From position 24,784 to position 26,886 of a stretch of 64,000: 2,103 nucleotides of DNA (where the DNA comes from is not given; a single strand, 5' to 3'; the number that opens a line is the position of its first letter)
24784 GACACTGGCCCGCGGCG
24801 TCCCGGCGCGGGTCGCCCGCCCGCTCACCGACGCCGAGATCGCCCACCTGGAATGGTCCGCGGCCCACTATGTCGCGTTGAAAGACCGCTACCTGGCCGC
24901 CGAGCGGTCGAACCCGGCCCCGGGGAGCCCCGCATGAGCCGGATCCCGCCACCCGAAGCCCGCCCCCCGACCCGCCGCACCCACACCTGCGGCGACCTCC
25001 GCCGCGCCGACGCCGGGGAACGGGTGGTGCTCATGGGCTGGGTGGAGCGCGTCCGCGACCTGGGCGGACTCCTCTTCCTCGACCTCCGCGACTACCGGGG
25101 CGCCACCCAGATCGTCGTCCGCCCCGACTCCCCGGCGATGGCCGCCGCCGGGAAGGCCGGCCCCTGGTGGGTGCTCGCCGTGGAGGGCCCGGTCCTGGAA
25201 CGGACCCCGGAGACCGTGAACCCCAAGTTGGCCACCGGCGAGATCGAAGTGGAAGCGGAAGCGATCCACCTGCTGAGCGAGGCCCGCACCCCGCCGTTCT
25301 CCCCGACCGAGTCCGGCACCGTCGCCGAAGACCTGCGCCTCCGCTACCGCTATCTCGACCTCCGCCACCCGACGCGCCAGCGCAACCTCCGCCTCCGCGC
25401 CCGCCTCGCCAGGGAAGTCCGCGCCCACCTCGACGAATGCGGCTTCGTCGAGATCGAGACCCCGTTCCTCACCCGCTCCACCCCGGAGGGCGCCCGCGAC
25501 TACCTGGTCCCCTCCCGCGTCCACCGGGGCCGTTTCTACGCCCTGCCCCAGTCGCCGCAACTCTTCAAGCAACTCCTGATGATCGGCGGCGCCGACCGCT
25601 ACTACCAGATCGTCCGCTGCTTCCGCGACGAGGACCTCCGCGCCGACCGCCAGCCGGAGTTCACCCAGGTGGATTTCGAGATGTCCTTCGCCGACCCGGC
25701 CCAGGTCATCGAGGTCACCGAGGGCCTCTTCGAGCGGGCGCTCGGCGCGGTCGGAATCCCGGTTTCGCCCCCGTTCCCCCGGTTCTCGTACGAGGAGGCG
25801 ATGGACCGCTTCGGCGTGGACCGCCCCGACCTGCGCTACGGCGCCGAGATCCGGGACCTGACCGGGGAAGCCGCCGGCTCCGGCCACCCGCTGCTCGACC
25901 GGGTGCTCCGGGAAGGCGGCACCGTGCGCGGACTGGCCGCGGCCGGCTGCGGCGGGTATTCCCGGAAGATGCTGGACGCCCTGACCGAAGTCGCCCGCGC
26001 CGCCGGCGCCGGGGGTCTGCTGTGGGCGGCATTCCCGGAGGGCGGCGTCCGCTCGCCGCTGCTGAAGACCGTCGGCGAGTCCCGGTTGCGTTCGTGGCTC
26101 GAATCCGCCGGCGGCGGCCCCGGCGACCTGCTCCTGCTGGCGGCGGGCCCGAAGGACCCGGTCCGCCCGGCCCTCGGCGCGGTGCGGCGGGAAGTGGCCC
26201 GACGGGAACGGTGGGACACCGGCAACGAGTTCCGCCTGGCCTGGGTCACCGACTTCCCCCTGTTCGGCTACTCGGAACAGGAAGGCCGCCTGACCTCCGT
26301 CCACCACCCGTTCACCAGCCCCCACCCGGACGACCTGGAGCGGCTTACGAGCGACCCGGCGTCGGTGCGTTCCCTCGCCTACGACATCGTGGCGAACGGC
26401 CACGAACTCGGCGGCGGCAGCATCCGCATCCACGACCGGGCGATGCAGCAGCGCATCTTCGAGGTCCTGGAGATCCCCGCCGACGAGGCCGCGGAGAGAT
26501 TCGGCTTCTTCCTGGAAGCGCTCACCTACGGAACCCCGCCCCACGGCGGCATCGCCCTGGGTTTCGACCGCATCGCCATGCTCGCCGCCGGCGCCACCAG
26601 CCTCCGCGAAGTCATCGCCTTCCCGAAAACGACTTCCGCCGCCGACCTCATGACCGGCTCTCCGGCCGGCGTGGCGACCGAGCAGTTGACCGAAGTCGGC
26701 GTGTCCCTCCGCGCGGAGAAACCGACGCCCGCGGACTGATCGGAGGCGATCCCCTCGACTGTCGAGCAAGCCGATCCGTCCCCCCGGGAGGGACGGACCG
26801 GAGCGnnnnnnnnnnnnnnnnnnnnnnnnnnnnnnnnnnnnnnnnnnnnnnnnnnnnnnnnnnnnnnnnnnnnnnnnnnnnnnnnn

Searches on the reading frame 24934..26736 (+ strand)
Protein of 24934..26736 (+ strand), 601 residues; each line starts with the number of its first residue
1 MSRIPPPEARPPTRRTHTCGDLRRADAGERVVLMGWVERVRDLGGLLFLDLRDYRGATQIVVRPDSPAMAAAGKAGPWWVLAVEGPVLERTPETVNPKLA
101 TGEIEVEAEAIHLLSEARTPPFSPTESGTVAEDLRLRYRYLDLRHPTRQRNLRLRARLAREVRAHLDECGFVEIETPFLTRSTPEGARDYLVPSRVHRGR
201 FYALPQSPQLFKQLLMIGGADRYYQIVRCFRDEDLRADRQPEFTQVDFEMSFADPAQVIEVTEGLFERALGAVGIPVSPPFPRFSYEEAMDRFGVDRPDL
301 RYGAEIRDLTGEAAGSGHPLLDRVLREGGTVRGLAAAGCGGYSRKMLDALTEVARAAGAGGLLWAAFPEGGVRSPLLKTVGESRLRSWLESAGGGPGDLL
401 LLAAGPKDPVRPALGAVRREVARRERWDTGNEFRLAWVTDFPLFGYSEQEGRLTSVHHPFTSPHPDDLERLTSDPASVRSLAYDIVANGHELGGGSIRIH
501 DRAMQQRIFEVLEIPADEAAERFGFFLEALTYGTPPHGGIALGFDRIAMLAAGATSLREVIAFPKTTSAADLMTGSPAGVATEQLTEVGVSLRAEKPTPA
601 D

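Call 49: find_related_loci(query=window:24934-26736:+, collection=genome_contigs, flank=500)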
Query window:24934-26736:+ (601 aa) in genome_contigs; peptide patterns used: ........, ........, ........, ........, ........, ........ (x = any residue, [..] = any of these).
131 stretches matched a pattern; 37 encode a relative of the query (tblastn E <= 1e-3); 37 distinct loci.
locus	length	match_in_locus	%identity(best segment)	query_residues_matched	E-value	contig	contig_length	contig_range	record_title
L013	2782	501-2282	50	7-593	5e-179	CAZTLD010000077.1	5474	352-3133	MAG TPA_asm: uncultured Zetaproteobacteria bacterium isolate SRP162660_co1_187 genome assembly, contig: NODE_19005_lengt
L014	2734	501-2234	47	15-590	6e-175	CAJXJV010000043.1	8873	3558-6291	MAG TPA_asm: uncultured Desulfurobacterium sp. isolate ERR1163132_bin.3_MetaBAT_v2.12.1_MAG genome assembly, contig: NOD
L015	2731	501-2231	45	15-592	5e-170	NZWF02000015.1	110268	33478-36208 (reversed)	MAG: bacterium isolate NAT53 33004, whole genome shotgun sequence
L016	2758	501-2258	45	14-595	6e-173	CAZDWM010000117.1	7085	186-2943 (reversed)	MAG TPA_asm: uncultured Eubacteriales bacterium isolate SRP192927_co3_265 genome assembly, contig: NODE_29638_length_708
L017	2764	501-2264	45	14-601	7e-170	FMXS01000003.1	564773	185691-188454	Ruminococcaceae bacterium FB2012 genome assembly, contig: IE31DRAFT_scaffold00001.1, whole genome shotgun sequence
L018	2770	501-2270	45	3-593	2e-169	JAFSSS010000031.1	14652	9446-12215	MAG: Ruminococcus sp. isolate RGIG3439 Goat_Rumen.Co__c1033101, whole genome shotgun sequence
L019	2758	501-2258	45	14-600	2e-168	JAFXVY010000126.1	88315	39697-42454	MAG: Ruminococcus sp. isolate RGIG6795 Sheep_Rumen-3__c1449639, whole genome shotgun sequence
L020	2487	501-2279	46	14-592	3e-171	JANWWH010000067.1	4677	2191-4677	MAG: Aquificaceae bacterium isolate SKYG16 NODE_67_length_4677_cov_5.412391, whole genome shotgun sequence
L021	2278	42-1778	45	14-593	3e-171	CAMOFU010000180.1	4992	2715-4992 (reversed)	MAG: uncultured Clostridia bacterium isolate SRR873604_bin.87_metaWRAP_v1.3_MAG genome assembly, contig: NODE_56231_leng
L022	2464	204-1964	45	14-601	6e-171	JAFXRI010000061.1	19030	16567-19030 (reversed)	MAG: Ruminococcus sp. isolate RGIG6675 Sheep_Rumen-1__c631201, whole genome shotgun sequence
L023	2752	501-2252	44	14-601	6e-166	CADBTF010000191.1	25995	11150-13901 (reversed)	MAG: uncultured Ruminococcus sp. isolate RUG14281 genome assembly, contig: RUG14281_asm_191, whole genome shotgun sequen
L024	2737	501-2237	45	14-593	5e-167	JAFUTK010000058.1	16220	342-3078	MAG: Ruminococcus sp. isolate RGIG4809 Roe_deer_Reticulum-5__c256396, whole genome shotgun sequence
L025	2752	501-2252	44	15-592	2e-159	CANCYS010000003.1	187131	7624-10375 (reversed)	MAG TPA_asm: uncultured Clostridia bacterium isolate ERR6760080_bin.93_metawrap_v1.3_MAG genome assembly, contig: ERZ128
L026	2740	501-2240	44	15-594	7e-159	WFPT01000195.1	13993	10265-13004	MAG: Aquificaceae bacterium isolate S012_77 k151_96763, whole genome shotgun sequence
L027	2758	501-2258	48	14-596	8e-180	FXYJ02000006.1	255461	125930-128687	Ruminococcaceae bacterium HV4-5-B5C genome assembly, contig: NODE_6_length_255461_cov_892.21_ID_11, whole genome shotgun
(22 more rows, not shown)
